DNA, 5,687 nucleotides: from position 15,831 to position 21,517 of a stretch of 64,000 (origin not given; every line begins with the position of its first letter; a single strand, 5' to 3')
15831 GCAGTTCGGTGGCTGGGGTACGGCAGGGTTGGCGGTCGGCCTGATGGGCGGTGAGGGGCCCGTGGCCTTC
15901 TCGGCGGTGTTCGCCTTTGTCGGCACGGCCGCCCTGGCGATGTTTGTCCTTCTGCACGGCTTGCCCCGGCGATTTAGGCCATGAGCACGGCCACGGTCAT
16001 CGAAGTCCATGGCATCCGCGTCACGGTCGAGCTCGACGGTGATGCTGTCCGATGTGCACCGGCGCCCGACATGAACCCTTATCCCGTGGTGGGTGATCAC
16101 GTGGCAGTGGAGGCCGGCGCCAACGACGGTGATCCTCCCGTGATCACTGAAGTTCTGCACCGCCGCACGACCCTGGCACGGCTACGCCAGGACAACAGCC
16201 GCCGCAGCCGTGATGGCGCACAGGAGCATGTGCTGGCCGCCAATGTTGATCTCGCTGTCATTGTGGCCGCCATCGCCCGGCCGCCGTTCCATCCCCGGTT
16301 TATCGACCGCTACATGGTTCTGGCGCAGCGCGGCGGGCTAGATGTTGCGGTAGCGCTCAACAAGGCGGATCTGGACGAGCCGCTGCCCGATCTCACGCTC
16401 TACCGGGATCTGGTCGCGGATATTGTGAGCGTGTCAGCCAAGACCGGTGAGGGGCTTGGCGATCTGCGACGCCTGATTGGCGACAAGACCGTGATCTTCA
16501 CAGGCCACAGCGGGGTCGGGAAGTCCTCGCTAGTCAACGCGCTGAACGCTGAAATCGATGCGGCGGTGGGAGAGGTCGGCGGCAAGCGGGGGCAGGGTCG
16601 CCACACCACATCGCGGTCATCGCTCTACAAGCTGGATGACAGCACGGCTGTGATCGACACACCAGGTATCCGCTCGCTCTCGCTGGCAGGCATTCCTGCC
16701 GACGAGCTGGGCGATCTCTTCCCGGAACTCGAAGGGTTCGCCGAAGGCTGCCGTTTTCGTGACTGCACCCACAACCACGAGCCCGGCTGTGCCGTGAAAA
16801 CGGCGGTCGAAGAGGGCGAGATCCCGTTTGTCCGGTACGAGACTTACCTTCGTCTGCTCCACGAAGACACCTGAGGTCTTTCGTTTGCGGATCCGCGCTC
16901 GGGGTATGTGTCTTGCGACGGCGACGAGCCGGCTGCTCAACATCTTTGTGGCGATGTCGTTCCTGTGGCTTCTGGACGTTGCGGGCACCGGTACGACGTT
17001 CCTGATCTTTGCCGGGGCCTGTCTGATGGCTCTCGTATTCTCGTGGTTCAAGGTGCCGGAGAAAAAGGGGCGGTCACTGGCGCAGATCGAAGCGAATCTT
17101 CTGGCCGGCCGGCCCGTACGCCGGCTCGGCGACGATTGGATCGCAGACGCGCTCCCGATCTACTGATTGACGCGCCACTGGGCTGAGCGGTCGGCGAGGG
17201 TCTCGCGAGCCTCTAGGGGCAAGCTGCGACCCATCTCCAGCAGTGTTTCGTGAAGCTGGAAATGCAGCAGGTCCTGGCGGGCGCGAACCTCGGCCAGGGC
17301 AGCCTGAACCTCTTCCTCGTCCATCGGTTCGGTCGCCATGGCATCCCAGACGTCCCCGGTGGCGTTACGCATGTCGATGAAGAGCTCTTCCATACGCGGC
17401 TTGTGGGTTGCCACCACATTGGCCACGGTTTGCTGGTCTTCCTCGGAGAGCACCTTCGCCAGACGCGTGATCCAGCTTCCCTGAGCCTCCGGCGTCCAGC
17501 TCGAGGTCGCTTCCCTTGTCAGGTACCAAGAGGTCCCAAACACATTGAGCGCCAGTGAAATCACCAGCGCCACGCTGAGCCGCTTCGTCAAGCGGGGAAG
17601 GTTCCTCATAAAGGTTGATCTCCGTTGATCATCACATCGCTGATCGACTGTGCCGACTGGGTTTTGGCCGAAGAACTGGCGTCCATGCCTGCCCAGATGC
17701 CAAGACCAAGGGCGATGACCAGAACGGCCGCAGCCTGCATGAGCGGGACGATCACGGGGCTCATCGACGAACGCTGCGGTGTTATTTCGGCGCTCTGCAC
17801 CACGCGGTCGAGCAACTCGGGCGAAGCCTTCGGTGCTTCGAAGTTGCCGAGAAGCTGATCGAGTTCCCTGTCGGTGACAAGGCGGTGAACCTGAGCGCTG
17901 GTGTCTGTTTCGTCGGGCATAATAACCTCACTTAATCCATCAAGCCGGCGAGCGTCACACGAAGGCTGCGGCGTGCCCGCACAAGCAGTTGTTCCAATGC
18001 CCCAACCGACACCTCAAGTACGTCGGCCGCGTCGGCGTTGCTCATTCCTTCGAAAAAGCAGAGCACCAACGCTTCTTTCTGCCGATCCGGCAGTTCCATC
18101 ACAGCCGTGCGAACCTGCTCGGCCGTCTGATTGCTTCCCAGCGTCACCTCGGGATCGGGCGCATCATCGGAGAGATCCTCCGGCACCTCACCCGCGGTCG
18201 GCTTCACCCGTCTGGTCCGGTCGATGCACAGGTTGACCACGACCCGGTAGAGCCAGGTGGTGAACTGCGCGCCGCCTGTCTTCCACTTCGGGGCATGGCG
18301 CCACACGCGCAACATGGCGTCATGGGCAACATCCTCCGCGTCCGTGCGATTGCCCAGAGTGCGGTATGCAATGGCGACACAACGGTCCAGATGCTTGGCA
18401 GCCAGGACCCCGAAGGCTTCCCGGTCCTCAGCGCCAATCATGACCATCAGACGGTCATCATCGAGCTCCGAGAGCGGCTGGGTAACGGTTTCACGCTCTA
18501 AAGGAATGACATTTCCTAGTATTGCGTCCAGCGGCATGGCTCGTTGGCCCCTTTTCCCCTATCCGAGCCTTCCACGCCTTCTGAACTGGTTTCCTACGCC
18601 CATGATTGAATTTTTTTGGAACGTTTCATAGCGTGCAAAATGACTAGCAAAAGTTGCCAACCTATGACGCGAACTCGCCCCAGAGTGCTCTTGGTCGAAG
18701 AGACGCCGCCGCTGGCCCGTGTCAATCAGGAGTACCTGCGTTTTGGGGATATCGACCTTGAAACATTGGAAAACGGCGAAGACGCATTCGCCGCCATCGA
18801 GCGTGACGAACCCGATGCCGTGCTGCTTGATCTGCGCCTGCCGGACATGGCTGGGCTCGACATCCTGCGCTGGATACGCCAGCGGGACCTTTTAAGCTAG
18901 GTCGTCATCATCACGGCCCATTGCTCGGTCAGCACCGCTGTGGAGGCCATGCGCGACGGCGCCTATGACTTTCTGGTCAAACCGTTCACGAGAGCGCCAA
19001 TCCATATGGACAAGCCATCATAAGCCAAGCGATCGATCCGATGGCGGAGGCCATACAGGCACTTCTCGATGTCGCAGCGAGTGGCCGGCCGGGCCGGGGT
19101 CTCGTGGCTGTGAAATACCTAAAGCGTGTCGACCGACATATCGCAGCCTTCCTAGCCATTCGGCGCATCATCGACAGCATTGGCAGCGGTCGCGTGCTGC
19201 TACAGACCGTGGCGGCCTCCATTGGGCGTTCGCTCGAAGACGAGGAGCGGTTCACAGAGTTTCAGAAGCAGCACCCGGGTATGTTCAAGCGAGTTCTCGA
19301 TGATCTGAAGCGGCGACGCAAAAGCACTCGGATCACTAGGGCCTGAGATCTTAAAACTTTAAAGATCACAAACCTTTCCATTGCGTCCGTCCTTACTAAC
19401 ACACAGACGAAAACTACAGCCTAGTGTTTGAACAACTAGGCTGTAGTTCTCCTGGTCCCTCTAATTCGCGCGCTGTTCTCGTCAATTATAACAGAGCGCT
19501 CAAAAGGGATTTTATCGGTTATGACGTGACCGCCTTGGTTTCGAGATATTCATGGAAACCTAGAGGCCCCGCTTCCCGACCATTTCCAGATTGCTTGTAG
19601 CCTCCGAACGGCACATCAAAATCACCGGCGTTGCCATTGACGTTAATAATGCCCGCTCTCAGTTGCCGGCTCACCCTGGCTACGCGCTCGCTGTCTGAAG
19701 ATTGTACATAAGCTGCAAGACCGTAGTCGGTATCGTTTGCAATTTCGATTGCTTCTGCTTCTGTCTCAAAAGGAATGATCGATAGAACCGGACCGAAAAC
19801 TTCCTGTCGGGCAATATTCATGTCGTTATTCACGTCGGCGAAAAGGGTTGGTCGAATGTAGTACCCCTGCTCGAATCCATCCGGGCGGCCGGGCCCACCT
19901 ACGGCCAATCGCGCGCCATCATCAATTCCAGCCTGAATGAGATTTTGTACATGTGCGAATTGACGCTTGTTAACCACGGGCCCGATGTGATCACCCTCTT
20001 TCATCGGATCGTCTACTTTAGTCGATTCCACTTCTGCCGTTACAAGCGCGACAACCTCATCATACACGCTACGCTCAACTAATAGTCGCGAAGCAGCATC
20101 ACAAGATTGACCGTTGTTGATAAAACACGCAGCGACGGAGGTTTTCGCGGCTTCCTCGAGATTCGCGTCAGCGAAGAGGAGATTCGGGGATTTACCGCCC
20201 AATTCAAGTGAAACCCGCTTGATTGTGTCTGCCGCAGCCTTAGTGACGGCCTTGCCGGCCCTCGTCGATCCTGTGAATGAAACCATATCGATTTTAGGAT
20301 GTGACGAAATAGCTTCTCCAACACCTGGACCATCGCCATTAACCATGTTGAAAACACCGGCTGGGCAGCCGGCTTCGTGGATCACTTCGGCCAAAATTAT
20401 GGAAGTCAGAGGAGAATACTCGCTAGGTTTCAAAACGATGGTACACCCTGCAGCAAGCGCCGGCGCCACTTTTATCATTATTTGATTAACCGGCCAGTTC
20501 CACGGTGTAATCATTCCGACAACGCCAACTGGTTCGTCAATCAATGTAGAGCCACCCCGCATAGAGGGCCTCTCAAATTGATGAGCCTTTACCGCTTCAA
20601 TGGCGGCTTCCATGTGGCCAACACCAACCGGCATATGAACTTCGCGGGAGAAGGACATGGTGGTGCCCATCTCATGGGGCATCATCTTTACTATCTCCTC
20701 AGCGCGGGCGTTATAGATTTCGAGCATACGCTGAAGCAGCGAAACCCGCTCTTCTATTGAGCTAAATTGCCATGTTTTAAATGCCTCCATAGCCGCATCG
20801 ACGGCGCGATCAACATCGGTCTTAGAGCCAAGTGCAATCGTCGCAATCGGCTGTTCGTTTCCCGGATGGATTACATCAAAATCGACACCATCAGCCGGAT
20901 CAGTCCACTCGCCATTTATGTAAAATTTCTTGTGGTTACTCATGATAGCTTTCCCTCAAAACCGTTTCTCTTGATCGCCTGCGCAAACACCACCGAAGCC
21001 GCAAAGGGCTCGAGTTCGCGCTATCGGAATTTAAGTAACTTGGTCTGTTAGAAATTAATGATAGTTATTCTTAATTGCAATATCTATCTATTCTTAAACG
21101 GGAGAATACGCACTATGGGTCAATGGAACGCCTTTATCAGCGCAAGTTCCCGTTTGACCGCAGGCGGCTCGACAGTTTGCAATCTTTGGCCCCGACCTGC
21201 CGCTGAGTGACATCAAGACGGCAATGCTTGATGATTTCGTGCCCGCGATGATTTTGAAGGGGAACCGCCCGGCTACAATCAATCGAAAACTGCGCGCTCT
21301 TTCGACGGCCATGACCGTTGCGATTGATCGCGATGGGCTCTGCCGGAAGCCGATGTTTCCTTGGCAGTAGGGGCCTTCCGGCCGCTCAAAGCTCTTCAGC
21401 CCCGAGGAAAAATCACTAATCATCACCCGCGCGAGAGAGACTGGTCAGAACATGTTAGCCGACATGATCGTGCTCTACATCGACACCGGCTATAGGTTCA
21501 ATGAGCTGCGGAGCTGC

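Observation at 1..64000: Roughly one gene-like unit in three is a pseudogene or stub, with no IS elements in sight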

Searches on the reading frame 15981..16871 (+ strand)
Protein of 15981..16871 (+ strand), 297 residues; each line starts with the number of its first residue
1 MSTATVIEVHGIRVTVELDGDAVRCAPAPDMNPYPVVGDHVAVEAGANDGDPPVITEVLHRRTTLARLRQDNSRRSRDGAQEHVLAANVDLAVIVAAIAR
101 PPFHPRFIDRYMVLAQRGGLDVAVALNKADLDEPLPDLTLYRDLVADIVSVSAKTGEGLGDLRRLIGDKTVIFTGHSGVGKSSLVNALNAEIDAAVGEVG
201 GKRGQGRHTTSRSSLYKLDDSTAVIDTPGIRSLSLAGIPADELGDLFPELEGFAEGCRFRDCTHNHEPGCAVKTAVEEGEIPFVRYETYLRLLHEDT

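Call 14: find_related_loci(query=window:15981-16871:+, collection=genome_contigs, flank=10000)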
Query window:15981-16871:+ (297 aa) in genome_contigs; peptide patterns used: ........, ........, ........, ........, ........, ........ (x = any residue, [..] = any of these).
213 stretches matched a pattern; 21 encode a relative of the query (tblastn E <= 1e-3); 21 distinct loci.
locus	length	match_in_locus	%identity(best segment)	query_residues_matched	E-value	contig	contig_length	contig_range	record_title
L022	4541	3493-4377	39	6-297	2e-56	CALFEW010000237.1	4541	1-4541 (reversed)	MAG TPA_asm: uncultured Chloroflexi bacterium isolate SRR5576001_bin.34_CONCOCT_v1.1_MAG genome assembly, contig: ERZ795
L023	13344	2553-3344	38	28-296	3e-47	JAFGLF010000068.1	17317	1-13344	MAG: Elusimicrobia bacterium isolate Zod_Metabat.39 k87_10712801, whole genome shotgun sequence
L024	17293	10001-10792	37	30-293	8e-46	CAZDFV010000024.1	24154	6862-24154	MAG TPA_asm: uncultured Rhodothermales bacterium isolate SRP063590_co1_117 genome assembly, contig: NODE_1918_length_241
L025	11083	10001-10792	38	30-293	2e-44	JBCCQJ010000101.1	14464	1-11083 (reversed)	MAG: Bacteroidota bacterium isolate P01_D01_bin.15 k141_2677355_length_14464_cov_69.6471, whole genome shotgun sequence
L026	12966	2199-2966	39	35-295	9e-43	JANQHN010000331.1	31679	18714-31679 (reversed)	MAG: Phycisphaerae bacterium isolate PL23b_bin.97 k99_364113, whole genome shotgun sequence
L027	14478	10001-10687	39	74-296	3e-40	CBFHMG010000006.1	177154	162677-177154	MAG: uncultured Rhodobacteraceae bacterium isolate AGTU_41_bin_45_strict genome assembly, contig: AGTU_41_bin_45_strict_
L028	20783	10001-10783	37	32-295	9e-40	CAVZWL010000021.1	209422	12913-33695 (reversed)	MAG: Ignavibacteriota bacterium isolate MFD01476.bin.2.1 genome assembly, contig: contig_53077, whole genome shotgun seq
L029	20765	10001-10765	38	36-295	1e-39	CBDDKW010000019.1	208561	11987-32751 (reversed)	MAG: Gammaproteobacteria bacterium isolate 2c2e90b9-7525-47a9-86f4-28b6ddb71168 genome assembly, contig: contig_19, whol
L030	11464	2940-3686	39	37-295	4e-39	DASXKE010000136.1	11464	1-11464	MAG TPA_asm: Gaiellaceae bacterium isolate SMAG_U5268 k141_2414618, whole genome shotgun sequence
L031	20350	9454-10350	35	1-295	3e-37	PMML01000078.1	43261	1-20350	MAG: Ignavibacteriae bacterium isolate fen_1254 73.20100900_E1D.45_contig_11739, whole genome shotgun sequence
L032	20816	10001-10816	35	25-295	4e-37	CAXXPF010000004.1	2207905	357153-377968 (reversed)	MAG: Desulfovibrionaceae bacterium isolate 37817239-70ab-4f84-8b9d-df7228364ba3 genome assembly, contig: contig_4, whole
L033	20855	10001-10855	33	6-296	2e-36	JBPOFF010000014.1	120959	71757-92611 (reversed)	MAG: Sulfitobacter sp. isolate MAG_46 MAG_46_14, whole genome shotgun sequence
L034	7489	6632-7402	36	36-297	1e-36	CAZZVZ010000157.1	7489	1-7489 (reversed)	MAG: Gammaproteobacteria bacterium isolate Brown_K.bin.1 genome assembly, contig: NODE_2322_length_7489_cov_4.428033, wh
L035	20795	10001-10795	34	28-295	4e-36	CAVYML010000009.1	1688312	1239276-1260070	MAG: Ignavibacteriota bacterium isolate MFD01231.bin.1.4 genome assembly, contig: contig_6831, whole genome shotgun sequ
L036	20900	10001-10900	34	1-295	8e-36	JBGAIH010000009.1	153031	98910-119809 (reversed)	MAG: Burkholderiaceae bacterium isolate MAG_AAO_H125.68 AAOH125-68_opera_contig_466, whole genome shotgun sequence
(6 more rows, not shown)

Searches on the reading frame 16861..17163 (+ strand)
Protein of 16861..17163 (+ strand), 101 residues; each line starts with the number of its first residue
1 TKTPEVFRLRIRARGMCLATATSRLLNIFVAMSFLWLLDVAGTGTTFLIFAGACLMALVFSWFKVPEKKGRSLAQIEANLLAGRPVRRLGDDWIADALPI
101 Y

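Call 17: search_protein_families(library=pfam, max_evalue=0.1, proteins=[window:16861-17163:+])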
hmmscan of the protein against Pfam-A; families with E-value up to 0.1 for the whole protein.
window:16861-17163:+ (101 aa): 4 families
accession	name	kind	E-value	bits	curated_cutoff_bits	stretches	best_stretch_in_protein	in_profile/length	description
PF00083.30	Sugar_tr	-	1.8e-14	53.9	22.3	1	4-78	376-450/452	Sugar (and other) transporter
PF07690.21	MFS_1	-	5e-05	22.8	33.4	1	6-78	113-187/347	Major Facilitator Superfamily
PF20303.3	YLATT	-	0.019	15.2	26.7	1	37-77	59-100/107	YEATS-Like-Associating Three TM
PF13779.11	DUF4175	-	0.059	11.8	27.3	1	25-93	28-101/825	Domain of unknown function (DUF4175)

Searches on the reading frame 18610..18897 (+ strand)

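Call 17: search_protein_families(library=pfam, max_evalue=0.1, proteins=[window:18610-18897:+])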
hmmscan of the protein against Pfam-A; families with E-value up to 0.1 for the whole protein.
window:18610-18897:+ (96 aa): 1 family
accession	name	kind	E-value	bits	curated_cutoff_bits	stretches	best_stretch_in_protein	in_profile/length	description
PF00072.30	Response_reg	-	5.7e-13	49.5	30.2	1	26-93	1-68/111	Response regulator receiver domain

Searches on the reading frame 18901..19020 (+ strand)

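Call 17: search_protein_families(library=pfam, max_evalue=0.1, proteins=[window:18901-19020:+])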
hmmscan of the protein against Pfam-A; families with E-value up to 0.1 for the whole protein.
window:18901-19020:+ (40 aa): 1 family
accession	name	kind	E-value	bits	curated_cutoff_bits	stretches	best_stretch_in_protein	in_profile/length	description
PF00072.30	Response_reg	-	2.4e-06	28.1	30.2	1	1-34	73-106/111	Response regulator receiver domain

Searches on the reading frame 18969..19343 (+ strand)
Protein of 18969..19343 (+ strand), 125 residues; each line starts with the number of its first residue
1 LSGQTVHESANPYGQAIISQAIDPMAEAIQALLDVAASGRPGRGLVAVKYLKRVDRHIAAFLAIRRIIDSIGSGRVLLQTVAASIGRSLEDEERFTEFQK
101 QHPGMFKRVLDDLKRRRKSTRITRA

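Call 17: search_protein_families(library=pfam, max_evalue=0.1, proteins=[window:18969-19343:+])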
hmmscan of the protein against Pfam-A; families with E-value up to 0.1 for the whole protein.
window:18969-19343:+ (125 aa): 1 family
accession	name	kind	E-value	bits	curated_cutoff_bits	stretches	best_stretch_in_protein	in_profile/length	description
PF14700.11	RPOL_N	-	0.0044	16.9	30.1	1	46-111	78-142/334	DNA-directed RNA polymerase N-terminal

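Call 49: search_protein_families(library=phrogs, max_evalue=0.01, proteins=[window:18969-19343:+])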
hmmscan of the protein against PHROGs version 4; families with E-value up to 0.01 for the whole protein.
window:18969-19343:+ (125 aa): 1 family
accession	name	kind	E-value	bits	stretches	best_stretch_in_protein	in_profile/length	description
phrog_414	-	DNA, RNA and nucleotide metabolism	9.9e-21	74.6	1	8-120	36-146/816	RNA polymerase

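Call 50: search_protein_families(library=ncbifam, max_evalue=0.01, proteins=[window:18969-19343:+])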
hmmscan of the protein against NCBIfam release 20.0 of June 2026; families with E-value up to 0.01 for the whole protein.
window:18969-19343:+ (125 aa): 0 families

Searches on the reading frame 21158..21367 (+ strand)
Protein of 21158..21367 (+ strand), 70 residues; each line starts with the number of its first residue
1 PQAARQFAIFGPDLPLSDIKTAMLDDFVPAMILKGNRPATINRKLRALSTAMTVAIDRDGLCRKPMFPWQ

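Call 18: search_protein_families(library=pfam, max_evalue=0.1, proteins=[window:21158-21367:+])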
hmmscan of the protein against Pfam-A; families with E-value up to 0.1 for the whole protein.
window:21158-21367:+ (70 aa): 1 family
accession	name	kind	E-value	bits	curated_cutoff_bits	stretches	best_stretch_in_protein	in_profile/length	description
PF13102.12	Phage_int_SAM_5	-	0.0026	18.5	22.3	1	5-64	30-91/98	Phage integrase SAM-like domain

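Call 49: search_protein_families(library=phrogs, max_evalue=0.01, proteins=[window:21158-21367:+])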
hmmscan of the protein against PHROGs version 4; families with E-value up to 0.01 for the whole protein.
window:21158-21367:+ (70 aa): 1 family
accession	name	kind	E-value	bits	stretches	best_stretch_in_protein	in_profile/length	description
phrog_1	-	integration and excision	1.3e-06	29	1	9-65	199-252/611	integrase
